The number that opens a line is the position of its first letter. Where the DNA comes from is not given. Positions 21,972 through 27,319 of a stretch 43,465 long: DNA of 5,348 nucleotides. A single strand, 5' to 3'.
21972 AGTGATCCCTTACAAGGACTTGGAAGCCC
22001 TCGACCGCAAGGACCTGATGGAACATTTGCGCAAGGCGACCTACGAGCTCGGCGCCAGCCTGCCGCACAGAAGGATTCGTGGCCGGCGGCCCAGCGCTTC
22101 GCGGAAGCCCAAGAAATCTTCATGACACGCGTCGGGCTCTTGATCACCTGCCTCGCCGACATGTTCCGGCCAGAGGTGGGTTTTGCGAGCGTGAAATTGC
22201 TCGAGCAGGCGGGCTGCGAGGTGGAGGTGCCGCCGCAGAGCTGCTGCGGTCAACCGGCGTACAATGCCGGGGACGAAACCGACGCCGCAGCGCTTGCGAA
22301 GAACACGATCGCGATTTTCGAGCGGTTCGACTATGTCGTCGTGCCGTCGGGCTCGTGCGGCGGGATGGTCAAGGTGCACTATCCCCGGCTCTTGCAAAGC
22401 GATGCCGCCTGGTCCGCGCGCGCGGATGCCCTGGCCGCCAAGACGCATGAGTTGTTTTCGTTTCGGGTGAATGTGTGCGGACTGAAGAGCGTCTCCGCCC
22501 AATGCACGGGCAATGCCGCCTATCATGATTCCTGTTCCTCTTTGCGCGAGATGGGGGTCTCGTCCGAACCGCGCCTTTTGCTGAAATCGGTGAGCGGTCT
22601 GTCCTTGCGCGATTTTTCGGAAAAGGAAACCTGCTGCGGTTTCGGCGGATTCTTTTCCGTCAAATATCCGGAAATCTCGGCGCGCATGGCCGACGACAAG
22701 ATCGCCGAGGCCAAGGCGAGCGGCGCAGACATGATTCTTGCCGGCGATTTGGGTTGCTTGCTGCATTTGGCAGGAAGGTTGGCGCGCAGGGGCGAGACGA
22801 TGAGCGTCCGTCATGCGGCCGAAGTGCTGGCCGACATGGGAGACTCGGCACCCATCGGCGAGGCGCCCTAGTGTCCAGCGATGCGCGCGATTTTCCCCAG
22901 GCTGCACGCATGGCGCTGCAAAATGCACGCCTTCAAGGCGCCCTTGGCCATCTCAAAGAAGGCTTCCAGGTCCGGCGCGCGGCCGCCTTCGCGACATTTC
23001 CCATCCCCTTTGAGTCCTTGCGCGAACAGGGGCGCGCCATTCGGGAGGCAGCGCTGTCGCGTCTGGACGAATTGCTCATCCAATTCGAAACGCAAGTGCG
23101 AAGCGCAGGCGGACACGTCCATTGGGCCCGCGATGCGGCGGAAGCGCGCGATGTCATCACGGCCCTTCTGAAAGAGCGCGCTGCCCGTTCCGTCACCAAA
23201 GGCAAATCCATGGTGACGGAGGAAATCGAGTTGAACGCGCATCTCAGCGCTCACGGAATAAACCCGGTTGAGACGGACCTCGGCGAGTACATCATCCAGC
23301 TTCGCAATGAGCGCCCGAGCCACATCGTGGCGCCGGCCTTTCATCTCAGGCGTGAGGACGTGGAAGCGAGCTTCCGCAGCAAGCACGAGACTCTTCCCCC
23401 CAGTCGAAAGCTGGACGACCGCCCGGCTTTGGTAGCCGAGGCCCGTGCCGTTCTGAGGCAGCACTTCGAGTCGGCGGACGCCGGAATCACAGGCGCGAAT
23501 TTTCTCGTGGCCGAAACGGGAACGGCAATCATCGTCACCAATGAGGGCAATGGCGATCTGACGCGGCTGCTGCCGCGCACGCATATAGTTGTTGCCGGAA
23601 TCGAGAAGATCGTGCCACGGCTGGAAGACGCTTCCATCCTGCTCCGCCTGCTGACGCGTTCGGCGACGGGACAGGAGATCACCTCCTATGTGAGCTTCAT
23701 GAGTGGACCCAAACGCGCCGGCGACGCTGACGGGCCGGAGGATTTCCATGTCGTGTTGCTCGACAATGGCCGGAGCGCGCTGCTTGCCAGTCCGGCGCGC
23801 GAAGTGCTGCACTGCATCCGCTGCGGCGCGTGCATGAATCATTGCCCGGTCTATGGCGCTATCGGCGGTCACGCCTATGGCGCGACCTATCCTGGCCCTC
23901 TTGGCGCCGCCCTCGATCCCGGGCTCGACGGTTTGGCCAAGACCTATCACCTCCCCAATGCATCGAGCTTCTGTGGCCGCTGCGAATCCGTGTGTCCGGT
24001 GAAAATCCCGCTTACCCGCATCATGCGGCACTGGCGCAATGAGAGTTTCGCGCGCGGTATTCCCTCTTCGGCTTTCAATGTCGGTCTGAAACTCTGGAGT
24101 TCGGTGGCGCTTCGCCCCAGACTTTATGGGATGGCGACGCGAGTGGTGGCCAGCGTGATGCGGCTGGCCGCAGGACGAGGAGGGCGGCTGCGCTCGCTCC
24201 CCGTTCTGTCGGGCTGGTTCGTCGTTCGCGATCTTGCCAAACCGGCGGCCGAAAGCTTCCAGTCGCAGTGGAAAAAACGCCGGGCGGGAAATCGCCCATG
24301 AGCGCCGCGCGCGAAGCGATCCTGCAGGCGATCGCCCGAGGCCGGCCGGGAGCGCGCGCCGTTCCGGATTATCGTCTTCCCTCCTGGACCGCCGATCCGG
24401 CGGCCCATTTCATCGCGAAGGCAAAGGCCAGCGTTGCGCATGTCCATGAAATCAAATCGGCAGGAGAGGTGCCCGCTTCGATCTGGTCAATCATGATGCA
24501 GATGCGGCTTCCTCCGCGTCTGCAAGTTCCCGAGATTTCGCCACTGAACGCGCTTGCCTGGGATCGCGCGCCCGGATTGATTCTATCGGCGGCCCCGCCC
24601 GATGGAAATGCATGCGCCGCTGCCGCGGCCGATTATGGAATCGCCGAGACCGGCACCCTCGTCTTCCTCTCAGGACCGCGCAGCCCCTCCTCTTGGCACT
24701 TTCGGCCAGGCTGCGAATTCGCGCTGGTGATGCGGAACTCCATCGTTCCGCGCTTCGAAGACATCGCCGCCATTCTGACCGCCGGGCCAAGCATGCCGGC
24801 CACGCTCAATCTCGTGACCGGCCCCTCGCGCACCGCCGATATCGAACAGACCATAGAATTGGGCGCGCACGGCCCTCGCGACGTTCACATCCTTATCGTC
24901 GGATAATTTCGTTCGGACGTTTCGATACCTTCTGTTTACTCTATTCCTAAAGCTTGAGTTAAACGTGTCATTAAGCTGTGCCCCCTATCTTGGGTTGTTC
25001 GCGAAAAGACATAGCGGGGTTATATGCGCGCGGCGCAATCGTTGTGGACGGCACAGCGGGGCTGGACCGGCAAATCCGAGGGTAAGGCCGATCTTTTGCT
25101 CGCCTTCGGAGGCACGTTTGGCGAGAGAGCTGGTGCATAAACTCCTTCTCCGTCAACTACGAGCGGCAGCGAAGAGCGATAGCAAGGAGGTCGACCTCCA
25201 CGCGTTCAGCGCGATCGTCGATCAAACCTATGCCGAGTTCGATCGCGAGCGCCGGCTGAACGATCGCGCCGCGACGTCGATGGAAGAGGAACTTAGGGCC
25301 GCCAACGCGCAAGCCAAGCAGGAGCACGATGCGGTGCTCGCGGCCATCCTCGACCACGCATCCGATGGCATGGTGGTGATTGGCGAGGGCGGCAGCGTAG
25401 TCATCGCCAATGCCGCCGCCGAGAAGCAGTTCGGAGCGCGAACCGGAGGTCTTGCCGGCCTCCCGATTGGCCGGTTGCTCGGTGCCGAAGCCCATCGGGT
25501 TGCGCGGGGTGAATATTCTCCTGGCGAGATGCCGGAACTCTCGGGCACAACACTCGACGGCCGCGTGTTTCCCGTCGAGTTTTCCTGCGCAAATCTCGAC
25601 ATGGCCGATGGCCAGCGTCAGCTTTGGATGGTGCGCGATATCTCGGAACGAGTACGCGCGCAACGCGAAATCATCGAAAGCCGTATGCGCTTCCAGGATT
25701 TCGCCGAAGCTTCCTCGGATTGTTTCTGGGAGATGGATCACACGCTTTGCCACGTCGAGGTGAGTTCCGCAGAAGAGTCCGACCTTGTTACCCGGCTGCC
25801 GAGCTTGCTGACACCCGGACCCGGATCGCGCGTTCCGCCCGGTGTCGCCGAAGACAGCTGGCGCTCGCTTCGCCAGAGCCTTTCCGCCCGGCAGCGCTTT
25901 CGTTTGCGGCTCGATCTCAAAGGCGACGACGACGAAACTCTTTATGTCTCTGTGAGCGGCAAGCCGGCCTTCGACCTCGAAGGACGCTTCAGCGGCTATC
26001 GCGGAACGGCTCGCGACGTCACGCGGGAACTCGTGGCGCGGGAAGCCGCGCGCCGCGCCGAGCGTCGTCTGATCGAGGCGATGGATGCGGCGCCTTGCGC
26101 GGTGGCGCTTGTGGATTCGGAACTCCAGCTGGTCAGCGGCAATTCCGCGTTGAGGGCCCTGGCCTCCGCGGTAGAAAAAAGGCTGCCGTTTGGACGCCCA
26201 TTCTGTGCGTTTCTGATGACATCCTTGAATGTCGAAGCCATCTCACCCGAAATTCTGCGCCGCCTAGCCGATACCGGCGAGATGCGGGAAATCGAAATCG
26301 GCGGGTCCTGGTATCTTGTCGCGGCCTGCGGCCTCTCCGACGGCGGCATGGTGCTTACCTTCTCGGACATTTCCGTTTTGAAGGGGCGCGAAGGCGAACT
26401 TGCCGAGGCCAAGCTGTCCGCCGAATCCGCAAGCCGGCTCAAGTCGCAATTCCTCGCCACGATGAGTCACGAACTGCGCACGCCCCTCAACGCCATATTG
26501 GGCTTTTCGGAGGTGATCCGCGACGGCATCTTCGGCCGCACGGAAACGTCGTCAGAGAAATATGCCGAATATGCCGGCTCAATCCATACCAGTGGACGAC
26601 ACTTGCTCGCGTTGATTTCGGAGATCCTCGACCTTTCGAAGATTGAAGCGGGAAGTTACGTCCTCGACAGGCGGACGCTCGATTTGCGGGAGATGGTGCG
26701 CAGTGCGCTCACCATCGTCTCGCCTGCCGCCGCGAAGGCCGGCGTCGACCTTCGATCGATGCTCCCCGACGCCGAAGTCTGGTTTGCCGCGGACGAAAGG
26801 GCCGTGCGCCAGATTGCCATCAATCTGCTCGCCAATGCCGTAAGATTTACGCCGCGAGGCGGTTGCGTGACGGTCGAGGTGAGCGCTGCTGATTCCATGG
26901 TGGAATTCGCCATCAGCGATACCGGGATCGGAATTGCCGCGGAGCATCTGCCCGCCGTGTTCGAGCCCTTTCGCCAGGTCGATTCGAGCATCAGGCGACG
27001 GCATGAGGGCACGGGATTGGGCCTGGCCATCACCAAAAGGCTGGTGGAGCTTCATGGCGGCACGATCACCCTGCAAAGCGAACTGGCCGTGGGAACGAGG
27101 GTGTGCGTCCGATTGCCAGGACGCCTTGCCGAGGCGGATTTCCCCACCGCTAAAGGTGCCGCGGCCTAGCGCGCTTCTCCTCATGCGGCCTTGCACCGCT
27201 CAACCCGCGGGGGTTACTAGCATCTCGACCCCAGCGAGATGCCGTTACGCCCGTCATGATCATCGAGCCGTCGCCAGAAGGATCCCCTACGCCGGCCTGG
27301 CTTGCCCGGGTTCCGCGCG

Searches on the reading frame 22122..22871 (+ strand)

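Call 9: search_protein_families(library=ncbifam, proteins=[window:22122-22871:+], max_evalue=0.00001)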
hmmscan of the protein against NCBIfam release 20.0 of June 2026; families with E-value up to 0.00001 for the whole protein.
window:22122-22871:+ (249 aa): 8 families
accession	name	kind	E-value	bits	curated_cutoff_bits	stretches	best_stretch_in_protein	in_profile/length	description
NF045670.1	quin_L_LdhH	equivalog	1.7e-56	191.9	800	1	3-237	468-706/706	L-lactate dehydrogenase (quinone) large subunit LdhH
NF008434.0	PRK11274.1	equivalog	6.2e-27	94.6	333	1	3-237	169-404/409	glycolate oxidase subunit GlcF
NF004898.0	PRK06259.1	equivalog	4.1e-26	91.7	385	1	2-230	262-478/488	fumarate reductase (CoM/CoB) subunit TfrB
NF008369.0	PRK11168.1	equivalog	4.7e-22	78.4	278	1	9-216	174-380/401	anaerobic glycerol-3-phosphate dehydrogenase subunit C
NF045663.1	diclust_near_Sec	equivalog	2.1e-08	32.7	530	1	40-199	458-605/759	pyridine nucleotide-disulfide oxidoreductase/dicluster-binding protein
NF045796.1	DsrK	equivalog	1.1e-07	30.8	400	1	6-181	197-377/453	sulfate reduction electron transfer complex DsrMKJOP subunit DsrK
TIGR03288.1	CoB_CoM_SS_B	equivalog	3.5e-07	29.8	345.15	0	6-206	4-227/290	CoB--CoM heterodisulfide reductase subunit B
TIGR03379.1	glycerol3P_GlpC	equivalog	4e-07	29.1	279.9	1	6-207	166-368/397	anaerobic glycerol-3-phosphate dehydrogenase subunit GlpC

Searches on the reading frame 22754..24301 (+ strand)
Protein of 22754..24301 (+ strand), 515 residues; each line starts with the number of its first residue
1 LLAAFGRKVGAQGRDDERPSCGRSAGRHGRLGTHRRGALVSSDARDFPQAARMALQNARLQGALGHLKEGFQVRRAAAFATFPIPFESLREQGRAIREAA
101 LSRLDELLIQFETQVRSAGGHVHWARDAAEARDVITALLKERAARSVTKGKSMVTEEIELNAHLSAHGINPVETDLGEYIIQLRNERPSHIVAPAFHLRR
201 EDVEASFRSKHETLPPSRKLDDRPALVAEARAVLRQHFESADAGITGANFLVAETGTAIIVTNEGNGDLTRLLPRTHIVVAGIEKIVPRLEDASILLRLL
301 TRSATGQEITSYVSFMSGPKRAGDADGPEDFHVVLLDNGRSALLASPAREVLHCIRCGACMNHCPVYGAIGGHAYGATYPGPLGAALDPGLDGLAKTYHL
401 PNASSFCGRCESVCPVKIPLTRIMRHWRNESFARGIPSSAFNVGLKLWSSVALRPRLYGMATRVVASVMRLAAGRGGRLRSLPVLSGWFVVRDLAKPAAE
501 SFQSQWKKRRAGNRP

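Call 9: search_protein_families(library=ncbifam, proteins=[window:22754-24301:+], max_evalue=0.00001)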
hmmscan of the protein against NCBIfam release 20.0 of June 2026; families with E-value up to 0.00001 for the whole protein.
window:22754-24301:+ (515 aa): 3 families
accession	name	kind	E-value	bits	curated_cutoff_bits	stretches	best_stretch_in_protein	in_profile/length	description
TIGR00273.1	TIGR00273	equivalog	6.9e-132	440.4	444.8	1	56-494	2-431/432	LutB/LldF family L-lactate oxidation iron-sulfur protein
NF045670.1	quin_L_LdhH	equivalog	3.6e-122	409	800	1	49-510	4-459/706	L-lactate dehydrogenase (quinone) large subunit LdhH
NF008369.0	PRK11168.1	equivalog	2.1e-07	30.2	278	1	353-510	12-158/401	anaerobic glycerol-3-phosphate dehydrogenase subunit C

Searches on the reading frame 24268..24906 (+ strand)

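Call 9: search_protein_families(library=ncbifam, proteins=[window:24268-24906:+], max_evalue=0.00001)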
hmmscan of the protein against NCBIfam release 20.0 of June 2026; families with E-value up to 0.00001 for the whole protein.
window:24268-24906:+ (212 aa): 0 families

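Call 24: search_protein_families(library=pfam, proteins=[window:24268-24906:+], max_evalue=0.001)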
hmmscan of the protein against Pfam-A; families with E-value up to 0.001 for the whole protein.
window:24268-24906:+ (212 aa): 1 family
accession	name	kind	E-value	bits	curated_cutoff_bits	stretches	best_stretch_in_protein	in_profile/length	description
PF02589.21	LUD_dom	-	1e-22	81.2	22.6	1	121-211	92-189/189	LUD domain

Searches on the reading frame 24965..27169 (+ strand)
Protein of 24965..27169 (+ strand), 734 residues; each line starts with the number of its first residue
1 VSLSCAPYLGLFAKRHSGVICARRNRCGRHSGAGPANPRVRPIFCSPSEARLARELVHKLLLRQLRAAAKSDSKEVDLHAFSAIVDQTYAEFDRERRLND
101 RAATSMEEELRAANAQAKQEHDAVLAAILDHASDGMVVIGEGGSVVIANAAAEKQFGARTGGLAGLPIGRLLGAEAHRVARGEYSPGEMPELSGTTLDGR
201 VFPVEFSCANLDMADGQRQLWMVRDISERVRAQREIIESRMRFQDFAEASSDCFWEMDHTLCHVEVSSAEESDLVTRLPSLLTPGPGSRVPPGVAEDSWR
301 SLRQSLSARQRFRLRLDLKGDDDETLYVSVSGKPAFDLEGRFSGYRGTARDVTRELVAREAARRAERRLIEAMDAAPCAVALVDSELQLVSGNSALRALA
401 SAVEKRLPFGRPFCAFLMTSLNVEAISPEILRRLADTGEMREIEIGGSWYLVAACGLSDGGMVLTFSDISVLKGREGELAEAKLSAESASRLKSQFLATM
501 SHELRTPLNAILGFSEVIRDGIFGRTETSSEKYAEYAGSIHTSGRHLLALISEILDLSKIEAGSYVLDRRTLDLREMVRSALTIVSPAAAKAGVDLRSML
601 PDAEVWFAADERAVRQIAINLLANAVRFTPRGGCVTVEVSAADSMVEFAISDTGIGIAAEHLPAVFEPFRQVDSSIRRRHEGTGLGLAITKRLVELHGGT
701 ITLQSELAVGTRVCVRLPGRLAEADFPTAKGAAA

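Call 3: search_protein_families(library=pfam, proteins=[window:24965-27169:+], max_evalue=0.001)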
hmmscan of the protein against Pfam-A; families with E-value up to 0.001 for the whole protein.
window:24965-27169:+ (734 aa): 7 families
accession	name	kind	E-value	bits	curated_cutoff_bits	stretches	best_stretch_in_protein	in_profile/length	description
PF02518.31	HATPase_c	-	9.7e-30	103.7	26.4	1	610-718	2-108/111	Histidine kinase-, DNA gyrase B-, and HSP90-like ATPase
PF00512.31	HisKA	-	5.6e-21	74.8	26.9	1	493-563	2-66/66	His Kinase A (phospho-acceptor) domain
PF13426.13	PAS_9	-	7.9e-11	42.6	27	1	133-228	1-103/103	PAS domain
PF08448.16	PAS_4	-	3.9e-09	37.2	23.1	0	129-231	1-110/110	PAS fold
PF00989.32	PAS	-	6.6e-08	33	22.6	1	126-225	4-112/113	PAS fold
PF12860.13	PAS_7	-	2e-05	25.2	27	0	378-471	6-109/115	PAS fold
PF13188.13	PAS_8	-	3.3e-05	24.1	21.8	0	125-172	3-47/65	PAS domain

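Call 9: search_protein_families(library=ncbifam, proteins=[window:24965-27169:+], max_evalue=0.00001)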
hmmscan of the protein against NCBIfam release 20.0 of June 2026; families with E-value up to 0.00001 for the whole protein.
window:24965-27169:+ (734 aa): 76 families (the best 25 are shown)
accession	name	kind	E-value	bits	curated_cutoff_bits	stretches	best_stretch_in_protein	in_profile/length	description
NF050805.1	CellDivHKDivJCaul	equivalog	1.2e-72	245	1000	1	462-722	267-523/531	cell cycle sensor histidine kinase DivJ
TIGR02956.1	TMAO_torS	equivalog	3.6e-67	227.3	676.5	1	480-718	451-681/967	TMAO reductase system sensor histidine kinase/response regulator TorS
NF038297.2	hybrid_HK_HrmK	equivalog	6.5e-65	219.9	725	1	468-720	210-458/607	hybrid histidine kinase/response regulator HrmK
NF046044.1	PnpS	equivalog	6.6e-65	219.6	400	1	490-718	167-390/390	two-component system histidine kinase PnpS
NF041947.1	LuxQ_Vibrio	equivalog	1.1e-60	205.6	1200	1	468-723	447-700/843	quorum-sensing autoinducer 2 sensor kinase/phosphatase LuxQ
NF047874.1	MASE3_PAS_HK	subfamily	6e-60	203.7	560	1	462-723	368-629/655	MASE3 domain-containing sensor histidine kinase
NF008318.0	PRK11107.1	equivalog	1.6e-57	195.3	890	1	478-720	278-519/920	two-component sensor histidine kinase BarA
NF041593.1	histid_kinase_PdhS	equivalog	3e-56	191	2000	1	461-718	770-1034/1041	cell-division control histidine kinase PdhS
NF011874.0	PRK15347.1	equivalog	6.5e-54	183.3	852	1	473-718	378-613/921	two component system sensor kinase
TIGR02966.1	phoR_proteo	equivalog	2.6e-53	181.2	334.2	1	490-715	111-331/333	phosphate regulon sensor histidine kinase PhoR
NF033092.0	HK_WalK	equivalog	1e-51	176.3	725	1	492-718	371-593/594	cell wall metabolism sensor histidine kinase WalK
NF045901.1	HisKinLetSLeg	equivalog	1.2e-49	169.2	1650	1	470-717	270-516/906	two-component system sensor histidine kinase LetS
NF008099.0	PRK10841.1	equivalog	3.5e-47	160.7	920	1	468-718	445-689/949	two-component system sensor histidine kinase RcsC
NF008543.0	PRK11466.1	equivalog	1.3e-44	152.4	982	1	481-729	432-672/914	TMAO reductase system sensor histidine kinase/response regulator TorS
NF008302.0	PRK11091.1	equivalog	1.3e-42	146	838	1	485-719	275-505/779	aerobic respiration two-component sensor histidine kinase ArcB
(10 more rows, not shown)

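Call 70: search_protein_families(library=padloc, proteins=[window:24965-27169:+], max_evalue=0.001)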
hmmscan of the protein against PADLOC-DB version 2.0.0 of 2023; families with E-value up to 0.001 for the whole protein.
window:24965-27169:+ (734 aa): 1 family
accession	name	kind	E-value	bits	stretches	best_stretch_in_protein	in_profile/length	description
PDLC04647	PDC-M43B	-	0.00011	19.3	1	621-706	235-320/347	-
